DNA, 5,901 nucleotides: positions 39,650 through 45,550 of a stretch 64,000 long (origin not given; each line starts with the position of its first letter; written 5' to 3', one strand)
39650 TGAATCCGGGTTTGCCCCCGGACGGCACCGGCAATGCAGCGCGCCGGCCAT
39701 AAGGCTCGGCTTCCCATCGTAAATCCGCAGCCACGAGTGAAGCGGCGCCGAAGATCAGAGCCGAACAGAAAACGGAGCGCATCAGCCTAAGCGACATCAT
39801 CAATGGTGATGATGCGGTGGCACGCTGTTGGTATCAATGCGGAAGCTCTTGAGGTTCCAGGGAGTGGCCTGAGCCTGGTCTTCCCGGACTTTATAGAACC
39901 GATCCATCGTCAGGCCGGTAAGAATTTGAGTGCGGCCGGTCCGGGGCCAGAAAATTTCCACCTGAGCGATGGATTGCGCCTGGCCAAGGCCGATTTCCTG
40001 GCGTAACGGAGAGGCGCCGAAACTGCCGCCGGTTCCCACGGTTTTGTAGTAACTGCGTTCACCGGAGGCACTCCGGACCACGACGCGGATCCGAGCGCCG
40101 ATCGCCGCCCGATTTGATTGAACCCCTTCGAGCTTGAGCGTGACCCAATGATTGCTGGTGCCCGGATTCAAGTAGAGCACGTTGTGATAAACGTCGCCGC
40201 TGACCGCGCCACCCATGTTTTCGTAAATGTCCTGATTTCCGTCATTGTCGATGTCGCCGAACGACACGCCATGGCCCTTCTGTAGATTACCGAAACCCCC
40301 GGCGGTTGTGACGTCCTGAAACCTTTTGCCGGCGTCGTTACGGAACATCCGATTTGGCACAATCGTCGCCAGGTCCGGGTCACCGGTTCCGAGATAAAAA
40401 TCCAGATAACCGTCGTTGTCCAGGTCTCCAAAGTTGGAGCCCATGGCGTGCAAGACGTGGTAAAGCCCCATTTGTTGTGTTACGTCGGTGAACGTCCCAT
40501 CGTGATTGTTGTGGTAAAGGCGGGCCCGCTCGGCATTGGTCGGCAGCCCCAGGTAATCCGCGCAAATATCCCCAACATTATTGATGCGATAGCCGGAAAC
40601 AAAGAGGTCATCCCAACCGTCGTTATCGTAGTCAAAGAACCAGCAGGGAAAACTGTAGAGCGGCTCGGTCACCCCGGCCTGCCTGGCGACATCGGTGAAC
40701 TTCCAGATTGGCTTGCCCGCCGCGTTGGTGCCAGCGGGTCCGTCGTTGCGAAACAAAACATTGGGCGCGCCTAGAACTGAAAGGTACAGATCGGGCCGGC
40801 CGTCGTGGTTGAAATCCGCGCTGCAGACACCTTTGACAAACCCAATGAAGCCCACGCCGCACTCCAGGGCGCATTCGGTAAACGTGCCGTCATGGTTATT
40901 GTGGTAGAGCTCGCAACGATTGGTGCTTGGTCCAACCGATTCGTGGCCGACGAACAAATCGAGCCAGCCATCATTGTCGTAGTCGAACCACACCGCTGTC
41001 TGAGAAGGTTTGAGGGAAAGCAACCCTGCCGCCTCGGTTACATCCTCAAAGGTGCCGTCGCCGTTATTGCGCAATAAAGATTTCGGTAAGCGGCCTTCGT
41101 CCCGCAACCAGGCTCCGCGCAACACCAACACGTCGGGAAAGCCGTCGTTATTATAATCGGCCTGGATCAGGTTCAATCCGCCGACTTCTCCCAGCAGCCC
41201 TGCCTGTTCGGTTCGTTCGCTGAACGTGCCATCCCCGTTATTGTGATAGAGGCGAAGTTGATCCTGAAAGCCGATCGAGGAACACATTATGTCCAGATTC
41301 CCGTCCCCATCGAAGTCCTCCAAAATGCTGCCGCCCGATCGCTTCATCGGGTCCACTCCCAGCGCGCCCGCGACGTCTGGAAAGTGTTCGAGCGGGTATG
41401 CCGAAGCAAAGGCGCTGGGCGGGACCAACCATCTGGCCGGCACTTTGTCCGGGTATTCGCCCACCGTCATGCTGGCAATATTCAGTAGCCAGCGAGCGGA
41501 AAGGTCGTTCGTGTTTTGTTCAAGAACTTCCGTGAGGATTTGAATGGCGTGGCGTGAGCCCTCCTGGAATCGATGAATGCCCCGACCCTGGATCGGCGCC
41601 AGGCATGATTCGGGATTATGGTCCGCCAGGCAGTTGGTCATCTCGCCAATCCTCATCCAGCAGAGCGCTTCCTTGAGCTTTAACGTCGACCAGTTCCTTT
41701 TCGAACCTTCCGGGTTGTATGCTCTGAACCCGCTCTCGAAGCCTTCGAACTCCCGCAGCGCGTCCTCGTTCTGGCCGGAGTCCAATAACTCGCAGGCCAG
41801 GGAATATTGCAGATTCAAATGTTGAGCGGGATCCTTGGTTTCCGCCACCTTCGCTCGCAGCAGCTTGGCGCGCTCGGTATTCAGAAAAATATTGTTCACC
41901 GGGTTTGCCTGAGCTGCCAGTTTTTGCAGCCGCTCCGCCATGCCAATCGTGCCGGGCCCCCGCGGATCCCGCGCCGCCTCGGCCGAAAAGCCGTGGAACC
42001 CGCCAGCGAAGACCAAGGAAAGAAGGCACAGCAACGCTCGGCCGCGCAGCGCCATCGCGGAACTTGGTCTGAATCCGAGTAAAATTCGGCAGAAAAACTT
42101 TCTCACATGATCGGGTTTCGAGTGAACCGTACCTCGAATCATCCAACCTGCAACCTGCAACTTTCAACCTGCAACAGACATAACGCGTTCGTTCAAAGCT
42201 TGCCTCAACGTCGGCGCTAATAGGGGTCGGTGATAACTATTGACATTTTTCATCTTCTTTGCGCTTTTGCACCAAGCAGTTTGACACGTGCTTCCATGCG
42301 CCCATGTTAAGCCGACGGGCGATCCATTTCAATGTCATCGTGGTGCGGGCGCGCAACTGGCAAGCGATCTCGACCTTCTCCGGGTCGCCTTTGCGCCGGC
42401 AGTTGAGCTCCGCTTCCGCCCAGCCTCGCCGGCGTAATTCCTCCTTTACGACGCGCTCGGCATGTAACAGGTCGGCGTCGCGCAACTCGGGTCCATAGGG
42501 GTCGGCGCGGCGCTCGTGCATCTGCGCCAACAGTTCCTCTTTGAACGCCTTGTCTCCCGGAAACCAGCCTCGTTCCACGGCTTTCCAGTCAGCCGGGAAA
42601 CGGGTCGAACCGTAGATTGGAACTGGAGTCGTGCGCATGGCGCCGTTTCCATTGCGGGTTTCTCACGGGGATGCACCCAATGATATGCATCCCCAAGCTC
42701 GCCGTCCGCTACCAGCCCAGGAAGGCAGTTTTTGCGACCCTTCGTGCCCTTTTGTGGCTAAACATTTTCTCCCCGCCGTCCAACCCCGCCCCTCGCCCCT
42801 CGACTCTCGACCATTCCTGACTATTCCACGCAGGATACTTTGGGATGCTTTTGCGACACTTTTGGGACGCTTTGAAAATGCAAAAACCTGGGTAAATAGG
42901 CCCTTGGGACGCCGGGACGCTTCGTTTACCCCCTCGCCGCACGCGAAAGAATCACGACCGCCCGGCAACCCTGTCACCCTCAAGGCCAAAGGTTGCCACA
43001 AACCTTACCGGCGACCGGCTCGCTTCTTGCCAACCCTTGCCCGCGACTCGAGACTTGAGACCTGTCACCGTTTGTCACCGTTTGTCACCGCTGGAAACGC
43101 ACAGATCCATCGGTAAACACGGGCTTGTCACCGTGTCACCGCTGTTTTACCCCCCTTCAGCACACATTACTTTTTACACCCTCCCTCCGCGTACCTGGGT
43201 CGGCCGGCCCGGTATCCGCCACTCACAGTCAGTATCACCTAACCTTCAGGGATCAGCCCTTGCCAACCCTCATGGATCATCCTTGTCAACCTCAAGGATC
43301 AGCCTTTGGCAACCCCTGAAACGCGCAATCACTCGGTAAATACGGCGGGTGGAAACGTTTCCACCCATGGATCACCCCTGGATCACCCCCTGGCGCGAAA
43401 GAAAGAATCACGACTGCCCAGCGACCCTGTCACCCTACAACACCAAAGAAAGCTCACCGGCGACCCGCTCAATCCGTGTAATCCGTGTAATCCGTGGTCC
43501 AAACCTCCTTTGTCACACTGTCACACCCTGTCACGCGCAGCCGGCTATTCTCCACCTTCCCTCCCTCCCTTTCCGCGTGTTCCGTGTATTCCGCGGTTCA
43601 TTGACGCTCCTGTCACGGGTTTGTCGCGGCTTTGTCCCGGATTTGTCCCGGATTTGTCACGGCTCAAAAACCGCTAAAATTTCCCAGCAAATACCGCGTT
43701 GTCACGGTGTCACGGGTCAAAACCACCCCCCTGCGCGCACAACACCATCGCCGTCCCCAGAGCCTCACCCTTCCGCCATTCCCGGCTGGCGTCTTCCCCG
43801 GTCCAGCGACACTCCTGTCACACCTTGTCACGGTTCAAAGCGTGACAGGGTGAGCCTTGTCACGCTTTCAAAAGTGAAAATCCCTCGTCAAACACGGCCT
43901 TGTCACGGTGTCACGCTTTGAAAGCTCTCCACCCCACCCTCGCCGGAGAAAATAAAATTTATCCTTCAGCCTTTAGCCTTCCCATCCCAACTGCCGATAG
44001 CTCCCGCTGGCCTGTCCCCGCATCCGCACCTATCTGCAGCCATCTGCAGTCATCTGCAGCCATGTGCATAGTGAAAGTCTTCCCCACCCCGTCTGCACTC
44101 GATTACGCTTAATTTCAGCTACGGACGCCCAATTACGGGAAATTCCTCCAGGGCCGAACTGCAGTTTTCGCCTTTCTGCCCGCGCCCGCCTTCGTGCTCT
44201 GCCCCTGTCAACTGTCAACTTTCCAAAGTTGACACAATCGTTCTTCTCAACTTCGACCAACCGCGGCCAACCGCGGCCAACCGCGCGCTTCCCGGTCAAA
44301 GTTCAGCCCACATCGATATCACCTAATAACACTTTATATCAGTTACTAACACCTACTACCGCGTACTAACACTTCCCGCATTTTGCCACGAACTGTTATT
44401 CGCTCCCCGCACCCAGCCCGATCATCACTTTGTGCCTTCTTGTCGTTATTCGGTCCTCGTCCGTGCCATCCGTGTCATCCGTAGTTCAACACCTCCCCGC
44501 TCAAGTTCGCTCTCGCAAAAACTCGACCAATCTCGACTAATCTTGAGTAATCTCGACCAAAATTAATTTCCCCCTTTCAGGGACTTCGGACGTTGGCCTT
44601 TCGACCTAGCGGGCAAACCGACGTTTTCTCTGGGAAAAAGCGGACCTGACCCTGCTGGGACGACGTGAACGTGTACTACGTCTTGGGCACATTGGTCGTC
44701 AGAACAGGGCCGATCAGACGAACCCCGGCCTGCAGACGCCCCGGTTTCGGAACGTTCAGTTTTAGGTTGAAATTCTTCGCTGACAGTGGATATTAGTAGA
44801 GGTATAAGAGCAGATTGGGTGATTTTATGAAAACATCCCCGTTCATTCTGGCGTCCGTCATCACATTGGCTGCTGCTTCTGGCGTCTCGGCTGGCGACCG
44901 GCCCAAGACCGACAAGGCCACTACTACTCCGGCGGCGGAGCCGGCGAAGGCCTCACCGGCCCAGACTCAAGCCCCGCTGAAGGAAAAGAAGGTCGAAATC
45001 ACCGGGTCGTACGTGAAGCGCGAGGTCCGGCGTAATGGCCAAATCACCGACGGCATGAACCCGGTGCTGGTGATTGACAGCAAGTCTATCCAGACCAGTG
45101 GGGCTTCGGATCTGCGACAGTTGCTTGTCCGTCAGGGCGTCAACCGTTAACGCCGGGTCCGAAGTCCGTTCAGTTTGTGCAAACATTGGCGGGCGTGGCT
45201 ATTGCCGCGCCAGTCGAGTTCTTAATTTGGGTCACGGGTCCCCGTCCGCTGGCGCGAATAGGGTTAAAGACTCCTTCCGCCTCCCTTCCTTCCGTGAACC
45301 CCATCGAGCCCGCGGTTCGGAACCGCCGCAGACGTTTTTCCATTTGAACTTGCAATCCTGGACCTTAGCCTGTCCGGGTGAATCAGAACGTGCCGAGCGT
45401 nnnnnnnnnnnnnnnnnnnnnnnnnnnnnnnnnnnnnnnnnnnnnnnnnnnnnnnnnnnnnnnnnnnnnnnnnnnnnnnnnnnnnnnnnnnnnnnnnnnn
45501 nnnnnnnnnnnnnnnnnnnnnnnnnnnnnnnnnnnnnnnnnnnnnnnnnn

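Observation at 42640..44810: ORF-free, lower-GC 2.2-kb region carrying about 20 same-orientation TGTCAC hexamers, tandem duplications and perfect palindromes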

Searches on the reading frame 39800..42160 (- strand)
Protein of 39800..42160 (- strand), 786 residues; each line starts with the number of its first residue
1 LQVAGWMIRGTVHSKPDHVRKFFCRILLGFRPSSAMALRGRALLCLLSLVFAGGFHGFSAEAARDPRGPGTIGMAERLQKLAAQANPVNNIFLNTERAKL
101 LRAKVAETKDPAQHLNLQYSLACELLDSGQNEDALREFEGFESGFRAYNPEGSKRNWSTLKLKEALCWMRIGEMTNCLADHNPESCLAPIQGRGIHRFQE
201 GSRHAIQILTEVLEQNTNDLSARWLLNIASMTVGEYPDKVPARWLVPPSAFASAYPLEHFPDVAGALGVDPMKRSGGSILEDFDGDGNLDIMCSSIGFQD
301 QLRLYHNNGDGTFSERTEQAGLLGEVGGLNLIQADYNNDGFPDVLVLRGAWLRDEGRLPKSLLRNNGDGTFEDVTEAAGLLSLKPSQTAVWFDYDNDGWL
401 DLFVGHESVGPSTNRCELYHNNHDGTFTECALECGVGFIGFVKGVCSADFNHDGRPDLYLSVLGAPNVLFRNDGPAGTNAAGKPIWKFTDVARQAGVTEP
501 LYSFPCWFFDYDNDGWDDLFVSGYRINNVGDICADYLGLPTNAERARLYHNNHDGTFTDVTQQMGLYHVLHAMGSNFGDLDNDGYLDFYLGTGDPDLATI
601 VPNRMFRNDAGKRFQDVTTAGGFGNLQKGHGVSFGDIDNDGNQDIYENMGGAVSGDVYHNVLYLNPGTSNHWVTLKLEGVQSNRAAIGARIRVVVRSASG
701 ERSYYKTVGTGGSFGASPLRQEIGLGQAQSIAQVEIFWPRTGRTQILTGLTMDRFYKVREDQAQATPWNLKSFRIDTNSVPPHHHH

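Call 9: search_protein_families(library=pfam, proteins=[window:39800-42160:-], max_evalue=0.01)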
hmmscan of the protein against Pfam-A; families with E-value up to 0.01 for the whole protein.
window:39800-42160:- (786 aa): 3 families
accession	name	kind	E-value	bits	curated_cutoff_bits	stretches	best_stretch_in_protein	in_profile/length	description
PF13517.12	FG-GAP_3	-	2.8e-49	166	26.9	5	282-346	1-61/61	FG-GAP-like repeat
PF01839.29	FG-GAP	-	1.9e-14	53.6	22.1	1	444-466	4-26/37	FG-GAP repeat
PF07593.17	UnbV_ASPIC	-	1.3e-11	44.6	23.4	1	686-756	1-67/68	ASPIC and UnbV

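Call 83: find_homologous_proteins(query=window:39800-42160:-, max_evalue=1e-100)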
Query window:39800-42160:- (786 aa): 5914 proteins with E <= 1e-100 among 8000 candidates; the best 120 are listed.
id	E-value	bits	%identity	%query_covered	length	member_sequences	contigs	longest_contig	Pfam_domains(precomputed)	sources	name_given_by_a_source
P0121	0.0e+0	1497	82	97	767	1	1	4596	PF01839.30,PF13517.13,PF07593.19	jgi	jgi:hypothetical protein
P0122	0.0e+0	1471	82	95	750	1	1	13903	PF01839.30,PF13517.13,PF07593.19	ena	-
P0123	0.0e+0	1468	80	97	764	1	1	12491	PF01839.30,PF13517.13,PF07593.19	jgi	jgi:hypothetical protein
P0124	0.0e+0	1439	79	97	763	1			PF01839.30,PF13517.13,PF07593.19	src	-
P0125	0.0e+0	1436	82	93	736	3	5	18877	PF01839.30,PF13517.13,PF07593.19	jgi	jgi:hypothetical protein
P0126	0.0e+0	1436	84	91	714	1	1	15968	PF01839.30,PF13517.13,PF07593.19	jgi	jgi:hypothetical protein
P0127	0.0e+0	1430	80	95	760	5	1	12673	PF01839.30,PF13517.13,PF07593.19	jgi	jgi:hypothetical protein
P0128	0.0e+0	1426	83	90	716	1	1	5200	PF01839.30,PF13517.13,PF07593.19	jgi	-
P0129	0.0e+0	1422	82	91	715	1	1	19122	PF01839.30,PF13517.13,PF07593.19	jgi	jgi:hypothetical protein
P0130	0.0e+0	1418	78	97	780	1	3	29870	PF01839.30,PF13517.13,PF07593.19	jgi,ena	jgi:hypothetical protein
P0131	0.0e+0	1404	82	91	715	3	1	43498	PF01839.30,PF13517.13,PF07593.19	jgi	jgi:hypothetical protein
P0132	0.0e+0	1395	83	89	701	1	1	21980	PF01839.30,PF13517.13,PF07593.19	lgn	-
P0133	0.0e+0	1381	80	91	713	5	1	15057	PF01839.30,PF13517.13,PF07593.19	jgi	jgi:hypothetical protein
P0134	0.0e+0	1381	78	96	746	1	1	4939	PF01839.30,PF13517.13,PF07593.19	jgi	jgi:hypothetical protein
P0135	0.0e+0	1377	81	90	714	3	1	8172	PF01839.30,PF13517.13,PF07593.19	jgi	-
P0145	0.0e+0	1326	75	92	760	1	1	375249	PF01839.30,PF13517.13,PF07593.19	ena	-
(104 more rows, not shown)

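Call 84: find_encoding_contigs(protein=P0131, flank=8000, max_places=1)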
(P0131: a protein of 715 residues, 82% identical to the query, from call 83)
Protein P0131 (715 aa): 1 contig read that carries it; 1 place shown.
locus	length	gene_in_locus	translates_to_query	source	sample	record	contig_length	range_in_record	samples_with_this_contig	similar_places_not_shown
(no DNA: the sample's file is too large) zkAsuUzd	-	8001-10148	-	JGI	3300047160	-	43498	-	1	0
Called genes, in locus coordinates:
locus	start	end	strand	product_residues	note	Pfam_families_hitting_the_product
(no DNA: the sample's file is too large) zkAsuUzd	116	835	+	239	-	PF06439:3keto-disac_hyd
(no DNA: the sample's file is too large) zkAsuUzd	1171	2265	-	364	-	PF10518:TAT_signal (faint), PF01408:GFO_IDH_MocA, PF02894:GFO_IDH_MocA_C, PF22725:GFO_IDH_MocA_C3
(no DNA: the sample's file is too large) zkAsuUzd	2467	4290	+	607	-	PF05960:DUF885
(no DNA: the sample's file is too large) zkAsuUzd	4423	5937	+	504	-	PF22352:K319L-like_PKD (weak)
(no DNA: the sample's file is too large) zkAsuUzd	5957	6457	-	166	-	-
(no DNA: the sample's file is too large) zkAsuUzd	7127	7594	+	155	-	-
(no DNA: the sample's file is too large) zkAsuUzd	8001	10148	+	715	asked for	PF01839:FG-GAP (faint), PF13517:FG-GAP_3, PF07593:UnbV_ASPIC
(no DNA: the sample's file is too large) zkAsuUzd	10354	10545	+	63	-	-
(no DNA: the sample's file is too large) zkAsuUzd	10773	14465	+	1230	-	PF01839:FG-GAP (faint), PF13517:FG-GAP_3, PF14783:BBS2_Mid (faint), PF16743:PliI (faint), PF13517:FG-GAP_3, PF07593:UnbV_ASPIC (faint), PF13517:FG-GAP_3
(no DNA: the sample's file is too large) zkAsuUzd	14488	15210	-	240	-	-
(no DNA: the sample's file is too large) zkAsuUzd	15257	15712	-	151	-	PF00072:Response_reg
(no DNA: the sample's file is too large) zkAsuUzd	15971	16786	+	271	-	PF00793:DAHP_synth_1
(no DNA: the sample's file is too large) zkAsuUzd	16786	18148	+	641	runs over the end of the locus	PF03968:LptD_N (faint)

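Call 85: find_encoding_contigs(protein=P0145, flank=8000, max_places=1)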
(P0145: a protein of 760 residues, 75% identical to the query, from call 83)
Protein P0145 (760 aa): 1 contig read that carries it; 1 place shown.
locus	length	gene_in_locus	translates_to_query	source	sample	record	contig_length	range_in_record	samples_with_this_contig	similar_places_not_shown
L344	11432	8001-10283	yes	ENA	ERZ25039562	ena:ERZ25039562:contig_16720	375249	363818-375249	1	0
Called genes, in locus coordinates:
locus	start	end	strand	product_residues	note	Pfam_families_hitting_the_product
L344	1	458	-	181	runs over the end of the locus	-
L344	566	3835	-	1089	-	PF10528:GLEYA (faint), PF13895:Ig_2 (faint), PF13927:Ig_3 (faint), PF07691:PA14 (weak)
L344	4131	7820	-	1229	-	PF13517:FG-GAP_3, PF14783:BBS2_Mid (faint), PF16743:PliI (faint), PF13517:FG-GAP_3, PF07593:UnbV_ASPIC, PF13517:FG-GAP_3, PF01839:FG-GAP (weak), PF07593:UnbV_ASPIC (weak)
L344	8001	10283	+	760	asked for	PF01839:FG-GAP (faint), PF13517:FG-GAP_3, PF07593:UnbV_ASPIC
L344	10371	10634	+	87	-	-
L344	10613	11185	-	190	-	PF00578:AhpC-TSA (weak)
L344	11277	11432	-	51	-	?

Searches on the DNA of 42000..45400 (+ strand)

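Call 11: search_rna_families(source=window, start=42000, end=45400, threshold=evalue, max_evalue=5)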
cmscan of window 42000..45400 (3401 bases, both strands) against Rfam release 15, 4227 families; matches with E-value up to 5: 2.
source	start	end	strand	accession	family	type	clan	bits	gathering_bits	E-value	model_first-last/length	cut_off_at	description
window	43119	43162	-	RF02684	Twister-P5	Gene; ribozyme;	CL00120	20.6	37.6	0.36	1-58/58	no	Type-P5 twister ribozyme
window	44911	44969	+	RF02405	P34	Gene; sRNA;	-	12.8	44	4.6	9-70/399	no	Pseudomonas sRNA P34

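Call 55: search_dna_similar(query=window:42640-44810:+, collection=plasmids, mode=distant, max_rows=10)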
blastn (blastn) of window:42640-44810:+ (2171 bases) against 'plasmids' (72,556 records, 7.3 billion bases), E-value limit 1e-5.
No match.

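Call 56: search_dna_similar(query=window:42640-44810:+, collection=phages, mode=distant, max_rows=10)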
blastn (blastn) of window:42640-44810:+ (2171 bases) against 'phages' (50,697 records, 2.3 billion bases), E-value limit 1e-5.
No match.
